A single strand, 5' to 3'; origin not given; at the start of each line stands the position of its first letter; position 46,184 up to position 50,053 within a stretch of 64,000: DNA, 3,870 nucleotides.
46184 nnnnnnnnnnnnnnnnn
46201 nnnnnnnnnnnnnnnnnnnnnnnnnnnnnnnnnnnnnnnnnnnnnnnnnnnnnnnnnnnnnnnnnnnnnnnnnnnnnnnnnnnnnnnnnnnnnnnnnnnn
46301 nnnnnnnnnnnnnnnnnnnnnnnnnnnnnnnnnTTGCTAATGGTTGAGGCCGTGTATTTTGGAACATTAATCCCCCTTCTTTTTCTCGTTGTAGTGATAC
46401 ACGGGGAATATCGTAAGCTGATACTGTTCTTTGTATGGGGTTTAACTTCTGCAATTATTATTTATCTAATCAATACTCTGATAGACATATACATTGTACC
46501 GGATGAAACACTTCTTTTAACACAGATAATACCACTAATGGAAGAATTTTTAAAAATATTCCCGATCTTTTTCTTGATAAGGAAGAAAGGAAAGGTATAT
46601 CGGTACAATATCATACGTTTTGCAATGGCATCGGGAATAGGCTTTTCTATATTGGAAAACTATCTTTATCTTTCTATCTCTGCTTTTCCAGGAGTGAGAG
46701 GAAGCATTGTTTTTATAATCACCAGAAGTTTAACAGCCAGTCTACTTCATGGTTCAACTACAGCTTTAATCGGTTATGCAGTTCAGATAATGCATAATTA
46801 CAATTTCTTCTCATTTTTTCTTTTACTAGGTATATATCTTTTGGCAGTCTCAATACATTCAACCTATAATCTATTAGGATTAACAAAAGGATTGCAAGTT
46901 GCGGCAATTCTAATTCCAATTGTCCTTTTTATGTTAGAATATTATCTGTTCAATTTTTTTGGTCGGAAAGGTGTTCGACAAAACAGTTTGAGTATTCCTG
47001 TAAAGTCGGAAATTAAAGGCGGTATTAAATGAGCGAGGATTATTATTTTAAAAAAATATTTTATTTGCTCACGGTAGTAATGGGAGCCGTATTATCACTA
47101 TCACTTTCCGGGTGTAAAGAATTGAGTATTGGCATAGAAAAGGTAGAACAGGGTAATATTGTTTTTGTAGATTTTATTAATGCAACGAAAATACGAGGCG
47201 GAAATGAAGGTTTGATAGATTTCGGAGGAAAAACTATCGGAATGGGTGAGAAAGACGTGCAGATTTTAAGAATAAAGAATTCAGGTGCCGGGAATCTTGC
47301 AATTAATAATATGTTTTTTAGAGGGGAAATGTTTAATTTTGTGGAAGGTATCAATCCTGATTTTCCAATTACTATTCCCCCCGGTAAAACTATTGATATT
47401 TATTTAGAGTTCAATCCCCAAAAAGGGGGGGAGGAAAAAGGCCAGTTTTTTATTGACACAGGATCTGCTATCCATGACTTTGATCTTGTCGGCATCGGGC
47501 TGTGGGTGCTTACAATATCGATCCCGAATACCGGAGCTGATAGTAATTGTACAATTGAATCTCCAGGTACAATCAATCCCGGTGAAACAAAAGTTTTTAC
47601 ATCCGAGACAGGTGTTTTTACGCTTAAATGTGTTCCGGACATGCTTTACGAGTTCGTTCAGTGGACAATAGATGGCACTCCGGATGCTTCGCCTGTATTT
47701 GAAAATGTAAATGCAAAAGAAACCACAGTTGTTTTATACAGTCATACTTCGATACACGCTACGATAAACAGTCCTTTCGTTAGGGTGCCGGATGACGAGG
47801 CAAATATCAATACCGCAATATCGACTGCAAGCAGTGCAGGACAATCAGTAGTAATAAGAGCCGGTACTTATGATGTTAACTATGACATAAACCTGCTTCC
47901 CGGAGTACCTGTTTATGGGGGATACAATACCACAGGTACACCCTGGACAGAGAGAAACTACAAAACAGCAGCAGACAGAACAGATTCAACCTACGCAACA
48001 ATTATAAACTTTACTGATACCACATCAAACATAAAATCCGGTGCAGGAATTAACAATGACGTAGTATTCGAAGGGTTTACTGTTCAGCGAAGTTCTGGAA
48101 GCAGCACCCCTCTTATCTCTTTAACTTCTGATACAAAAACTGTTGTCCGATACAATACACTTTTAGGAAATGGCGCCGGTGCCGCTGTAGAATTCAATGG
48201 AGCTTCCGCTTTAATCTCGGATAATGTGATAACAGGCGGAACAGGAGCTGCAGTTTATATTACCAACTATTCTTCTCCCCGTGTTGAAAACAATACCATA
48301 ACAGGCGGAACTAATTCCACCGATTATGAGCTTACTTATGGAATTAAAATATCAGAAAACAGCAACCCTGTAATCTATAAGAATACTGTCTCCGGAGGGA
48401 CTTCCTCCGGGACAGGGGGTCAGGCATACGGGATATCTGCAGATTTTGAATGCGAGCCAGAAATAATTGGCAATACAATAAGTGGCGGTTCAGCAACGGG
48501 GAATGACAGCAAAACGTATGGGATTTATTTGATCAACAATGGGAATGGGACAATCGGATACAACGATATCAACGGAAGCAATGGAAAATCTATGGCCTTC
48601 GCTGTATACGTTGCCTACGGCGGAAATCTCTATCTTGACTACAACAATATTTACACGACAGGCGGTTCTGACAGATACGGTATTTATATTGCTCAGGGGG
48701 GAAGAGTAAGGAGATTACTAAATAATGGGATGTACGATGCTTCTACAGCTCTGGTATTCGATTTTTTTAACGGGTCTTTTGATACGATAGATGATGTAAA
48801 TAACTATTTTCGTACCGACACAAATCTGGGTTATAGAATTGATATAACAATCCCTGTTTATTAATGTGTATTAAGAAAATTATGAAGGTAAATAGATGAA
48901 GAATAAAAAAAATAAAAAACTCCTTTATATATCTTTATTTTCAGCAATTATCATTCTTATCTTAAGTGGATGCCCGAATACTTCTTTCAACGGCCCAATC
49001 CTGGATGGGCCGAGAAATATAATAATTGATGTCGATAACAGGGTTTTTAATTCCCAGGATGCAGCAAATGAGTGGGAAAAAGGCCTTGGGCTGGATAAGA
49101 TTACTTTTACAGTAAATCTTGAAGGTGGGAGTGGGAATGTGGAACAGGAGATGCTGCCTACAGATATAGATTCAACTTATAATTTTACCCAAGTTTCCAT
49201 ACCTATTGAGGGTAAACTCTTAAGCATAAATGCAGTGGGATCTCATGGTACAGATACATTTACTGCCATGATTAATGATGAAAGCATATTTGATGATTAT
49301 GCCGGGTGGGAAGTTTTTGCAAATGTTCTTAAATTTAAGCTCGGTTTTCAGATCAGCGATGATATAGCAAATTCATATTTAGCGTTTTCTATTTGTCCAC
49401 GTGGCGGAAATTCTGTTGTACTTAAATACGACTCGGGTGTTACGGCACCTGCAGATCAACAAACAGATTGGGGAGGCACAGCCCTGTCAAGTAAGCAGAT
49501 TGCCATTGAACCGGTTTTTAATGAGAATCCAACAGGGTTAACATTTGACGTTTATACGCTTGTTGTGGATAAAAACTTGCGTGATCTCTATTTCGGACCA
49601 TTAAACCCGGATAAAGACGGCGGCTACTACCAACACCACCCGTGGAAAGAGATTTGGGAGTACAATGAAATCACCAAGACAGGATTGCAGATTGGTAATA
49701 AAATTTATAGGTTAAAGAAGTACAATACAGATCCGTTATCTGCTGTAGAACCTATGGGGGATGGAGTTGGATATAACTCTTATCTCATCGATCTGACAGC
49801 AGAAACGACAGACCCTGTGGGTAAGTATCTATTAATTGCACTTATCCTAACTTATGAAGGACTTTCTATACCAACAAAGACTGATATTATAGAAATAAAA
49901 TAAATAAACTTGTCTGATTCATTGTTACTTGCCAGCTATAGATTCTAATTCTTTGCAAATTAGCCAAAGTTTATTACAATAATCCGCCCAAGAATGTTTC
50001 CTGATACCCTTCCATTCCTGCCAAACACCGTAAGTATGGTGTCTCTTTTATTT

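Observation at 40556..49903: AT-rich nine-gene envelope operon: YD/RHS-repeat mini-lipoproteins, OM beta-barrel, two polytopic membrane proteins including a PrsW-like protease, beta-helix lipoprotein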

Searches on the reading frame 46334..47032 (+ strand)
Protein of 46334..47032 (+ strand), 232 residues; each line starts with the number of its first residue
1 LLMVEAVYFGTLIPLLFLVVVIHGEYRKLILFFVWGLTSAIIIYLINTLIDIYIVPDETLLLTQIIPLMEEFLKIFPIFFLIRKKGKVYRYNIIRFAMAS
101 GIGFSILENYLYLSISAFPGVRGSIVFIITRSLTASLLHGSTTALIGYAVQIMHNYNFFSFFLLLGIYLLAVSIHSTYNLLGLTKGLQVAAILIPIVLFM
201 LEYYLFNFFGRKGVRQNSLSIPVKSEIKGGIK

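Call 3: search_protein_families(library=pfam, proteins=[window:46334-47032:+], max_evalue=1)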
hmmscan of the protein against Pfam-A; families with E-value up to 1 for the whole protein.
window:46334-47032:+ (232 aa): 1 family
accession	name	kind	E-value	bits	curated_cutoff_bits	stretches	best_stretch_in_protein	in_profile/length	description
PF13367.11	PrsW-protease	-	1.6e-21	77.2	23.5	1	27-197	4-193/196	PrsW family intramembrane metalloprotease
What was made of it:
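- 46340..47032 (+): Gene G: a PrsW-family glutamic-type intramembrane protease of 230 aa from ATG 46340. The ORF list gives TTG 46334. Pfam PF13367 E=1.6e-21 (call 3).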

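Call 6: search_protein_families(library=ncbifam, proteins=[window:46334-47032:+], max_evalue=1)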
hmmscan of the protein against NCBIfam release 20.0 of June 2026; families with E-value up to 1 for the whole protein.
window:46334-47032:+ (232 aa): 0 families

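Call 62: search_solved_structures(query=A2, max_evalue=10)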
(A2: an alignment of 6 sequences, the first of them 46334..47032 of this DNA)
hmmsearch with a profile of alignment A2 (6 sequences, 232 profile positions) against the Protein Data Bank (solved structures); distinct sequences matched with E-value up to 10: 1.
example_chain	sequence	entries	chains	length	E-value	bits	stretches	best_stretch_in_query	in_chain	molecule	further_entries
7xr2_1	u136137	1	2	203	0.68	12.7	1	151-223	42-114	VP11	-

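Call 77: search_protein_families(library=padloc, proteins=[window:46334-47032:+], max_evalue=0.01)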
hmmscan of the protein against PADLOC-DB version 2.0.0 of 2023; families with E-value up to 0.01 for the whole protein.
window:46334-47032:+ (232 aa): 0 families

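Call 103: list_cluster_members(proteins=[P0001, P0022, P0037, window:46340-47032:+, window:47029-48864:+])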
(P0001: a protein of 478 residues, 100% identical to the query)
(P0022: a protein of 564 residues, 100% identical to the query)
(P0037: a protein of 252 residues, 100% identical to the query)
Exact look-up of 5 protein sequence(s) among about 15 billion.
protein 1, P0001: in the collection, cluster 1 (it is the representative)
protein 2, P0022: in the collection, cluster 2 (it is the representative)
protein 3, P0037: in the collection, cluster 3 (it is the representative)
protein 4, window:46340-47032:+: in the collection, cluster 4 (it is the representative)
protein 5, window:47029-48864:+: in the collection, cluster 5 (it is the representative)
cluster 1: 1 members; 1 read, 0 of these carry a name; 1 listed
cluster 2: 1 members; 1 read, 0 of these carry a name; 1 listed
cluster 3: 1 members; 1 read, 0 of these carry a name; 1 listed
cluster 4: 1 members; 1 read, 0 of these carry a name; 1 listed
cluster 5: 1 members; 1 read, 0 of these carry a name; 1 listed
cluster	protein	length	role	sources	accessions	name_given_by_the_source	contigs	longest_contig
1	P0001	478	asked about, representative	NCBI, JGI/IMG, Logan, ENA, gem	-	-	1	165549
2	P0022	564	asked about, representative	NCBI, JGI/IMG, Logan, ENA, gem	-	-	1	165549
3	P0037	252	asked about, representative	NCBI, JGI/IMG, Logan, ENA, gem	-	-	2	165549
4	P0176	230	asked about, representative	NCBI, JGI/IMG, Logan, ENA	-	-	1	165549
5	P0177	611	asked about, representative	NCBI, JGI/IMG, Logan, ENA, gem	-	-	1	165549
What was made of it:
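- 46340..47032 (+): The 230-aa form is the one on record in public collections (call 103).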

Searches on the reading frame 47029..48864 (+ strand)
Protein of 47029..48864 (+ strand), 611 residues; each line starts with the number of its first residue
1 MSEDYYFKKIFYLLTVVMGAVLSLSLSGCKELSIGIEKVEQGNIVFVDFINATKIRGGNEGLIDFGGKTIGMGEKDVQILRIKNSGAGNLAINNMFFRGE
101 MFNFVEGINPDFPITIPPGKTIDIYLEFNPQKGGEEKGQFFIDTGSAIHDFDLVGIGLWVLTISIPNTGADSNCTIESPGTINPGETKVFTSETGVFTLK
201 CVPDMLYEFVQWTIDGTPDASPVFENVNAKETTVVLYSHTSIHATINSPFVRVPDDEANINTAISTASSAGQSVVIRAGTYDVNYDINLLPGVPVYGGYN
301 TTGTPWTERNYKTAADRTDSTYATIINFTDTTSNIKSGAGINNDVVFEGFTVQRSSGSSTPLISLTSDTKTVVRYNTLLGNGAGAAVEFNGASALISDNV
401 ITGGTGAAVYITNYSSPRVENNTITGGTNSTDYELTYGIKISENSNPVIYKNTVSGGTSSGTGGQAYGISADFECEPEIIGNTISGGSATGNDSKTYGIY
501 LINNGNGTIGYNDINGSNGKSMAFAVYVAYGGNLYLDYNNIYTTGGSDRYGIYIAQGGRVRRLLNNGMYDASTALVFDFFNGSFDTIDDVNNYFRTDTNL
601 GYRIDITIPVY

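Call 3: search_protein_families(library=pfam, proteins=[window:47029-48864:+], max_evalue=1)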
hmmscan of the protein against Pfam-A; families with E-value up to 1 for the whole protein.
window:47029-48864:+ (611 aa): 4 families
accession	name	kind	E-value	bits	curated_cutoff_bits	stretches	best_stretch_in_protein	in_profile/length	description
PF13229.12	Beta_helix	-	5.5e-14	52.5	25.9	2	347-489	13-139/158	Right handed beta helix region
PF05048.19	NosD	-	1.9e-06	27.9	23.6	2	360-456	60-148/212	Periplasmic copper-binding protein (NosD)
PF22544.2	HYDIN_VesB_CFA65-like_Ig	-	0.0017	19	25.5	1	63-142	10-84/100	HYDIN/CFA65/VesB-like, Ig-like domain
PF15780.11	ASH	-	0.07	13.8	27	1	63-135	14-81/98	Abnormal spindle-like microcephaly-assoc'd, ASPM-SPD-2-Hydin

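Call 6: search_protein_families(library=ncbifam, proteins=[window:47029-48864:+], max_evalue=1)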
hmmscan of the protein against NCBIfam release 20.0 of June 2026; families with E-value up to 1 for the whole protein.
window:47029-48864:+ (611 aa): 4 families
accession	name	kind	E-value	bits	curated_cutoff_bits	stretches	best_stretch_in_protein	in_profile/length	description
NF012200.0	choice_anch_D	domain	0.00012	22.6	45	1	62-146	23-105/108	choice-of-anchor D domain-containing protein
TIGR04247.1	NosD_copper_fam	subfamily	0.043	12.4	300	2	386-456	77-147/377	nitrous oxide reductase family maturation protein NosD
TIGR03804.1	para_beta_helix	repeat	0.11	12.3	19.45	2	395-428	11-43/44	parallel beta-helix repeat protein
NF047425.1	MenI_Listeria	exception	0.18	11.5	185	1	33-82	50-99/122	1,4-dihydroxy-2-naphthoyl-CoA hydrolase MenI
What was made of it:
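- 47029..48864 (+): Gene H: a 611-aa lipoprotein with an ASH/HYDIN-type Ig domain (about 60-150), a second beta domain, and a right-handed parallel beta-helix (about 345-490 or beyond). Beta_helix E=5.5e-14; NosD E=1.9e-6; HYDIN Ig E=0.0017 (call 3). choice_anch_D E=1.2e-4 (call 6).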

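Call 60: search_solved_structures(query=A7, max_evalue=1)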
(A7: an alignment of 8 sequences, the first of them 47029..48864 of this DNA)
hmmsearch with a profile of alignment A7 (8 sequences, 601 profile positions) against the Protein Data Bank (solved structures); distinct sequences matched with E-value up to 1: 3.
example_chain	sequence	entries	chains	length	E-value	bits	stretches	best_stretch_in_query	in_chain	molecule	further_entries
7n6g_3H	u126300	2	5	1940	4.7e-05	25.2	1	53-150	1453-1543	FAP74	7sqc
9ijj_C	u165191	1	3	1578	0.21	13.1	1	48-159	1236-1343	Cilia- and flagella-associated protein 74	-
2ys4_A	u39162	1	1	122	0.28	12.7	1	74-147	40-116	Hydrocephalus-inducing protein homolog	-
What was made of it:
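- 47029..48864 (+): FAP74 E=4.7e-5 (call 60).
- Checked: H matches Beta_helix (E=5.5e-14) and has an ASH/HYDIN-type Ig domain (calls 3, 60).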

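Call 77: search_protein_families(library=padloc, proteins=[window:47029-48864:+], max_evalue=0.01)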
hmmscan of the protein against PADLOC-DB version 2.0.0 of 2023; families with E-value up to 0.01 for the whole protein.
window:47029-48864:+ (611 aa): 0 families

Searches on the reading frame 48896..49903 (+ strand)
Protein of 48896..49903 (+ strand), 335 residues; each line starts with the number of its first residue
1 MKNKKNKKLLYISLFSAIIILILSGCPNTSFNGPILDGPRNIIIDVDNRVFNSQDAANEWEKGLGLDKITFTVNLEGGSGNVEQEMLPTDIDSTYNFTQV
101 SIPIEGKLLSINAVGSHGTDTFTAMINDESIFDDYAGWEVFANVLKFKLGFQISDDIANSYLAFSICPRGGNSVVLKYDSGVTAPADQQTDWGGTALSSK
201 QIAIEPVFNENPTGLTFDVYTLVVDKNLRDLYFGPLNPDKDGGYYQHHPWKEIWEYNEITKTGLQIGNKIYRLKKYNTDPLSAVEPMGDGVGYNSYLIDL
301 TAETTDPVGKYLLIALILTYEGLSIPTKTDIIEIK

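Call 3: search_protein_families(library=pfam, proteins=[window:48896-49903:+], max_evalue=1)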
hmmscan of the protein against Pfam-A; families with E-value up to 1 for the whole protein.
window:48896-49903:+ (335 aa): 0 families

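Call 6: search_protein_families(library=ncbifam, proteins=[window:48896-49903:+], max_evalue=1)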
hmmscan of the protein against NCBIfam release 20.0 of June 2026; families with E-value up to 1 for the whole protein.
window:48896-49903:+ (335 aa): 0 families

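Call 61: search_solved_structures(query=A8, max_evalue=10)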
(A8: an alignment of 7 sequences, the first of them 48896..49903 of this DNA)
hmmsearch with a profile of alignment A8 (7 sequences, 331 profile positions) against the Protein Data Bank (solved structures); distinct sequences matched with E-value up to 10: 2.
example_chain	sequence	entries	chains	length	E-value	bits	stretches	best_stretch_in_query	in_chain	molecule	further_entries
2jvf_A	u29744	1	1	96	0.57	12.2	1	36-108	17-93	de novo protein M7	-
1v2y_A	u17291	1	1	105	1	11.4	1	234-289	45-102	3300001G02Rik protein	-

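Call 77: search_protein_families(library=padloc, proteins=[window:48896-49903:+], max_evalue=0.01)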
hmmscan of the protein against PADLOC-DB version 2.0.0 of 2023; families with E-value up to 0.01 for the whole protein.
window:48896-49903:+ (335 aa): 0 families

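Call 106: search_protein_families(library=pfam, alignment_id=A8, max_evalue=1)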
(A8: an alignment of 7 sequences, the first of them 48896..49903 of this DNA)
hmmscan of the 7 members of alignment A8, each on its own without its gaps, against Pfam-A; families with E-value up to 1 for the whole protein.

A. member 1, window:48896-49903:+ (335 aa): 0 families

B. families by the number of members that match (of 7 scanned): 2 families
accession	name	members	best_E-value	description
PF00167.24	FGF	1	0.013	Fibroblast growth factor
PF04151.21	PPC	1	0.33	Bacterial pre-peptidase C-terminal domain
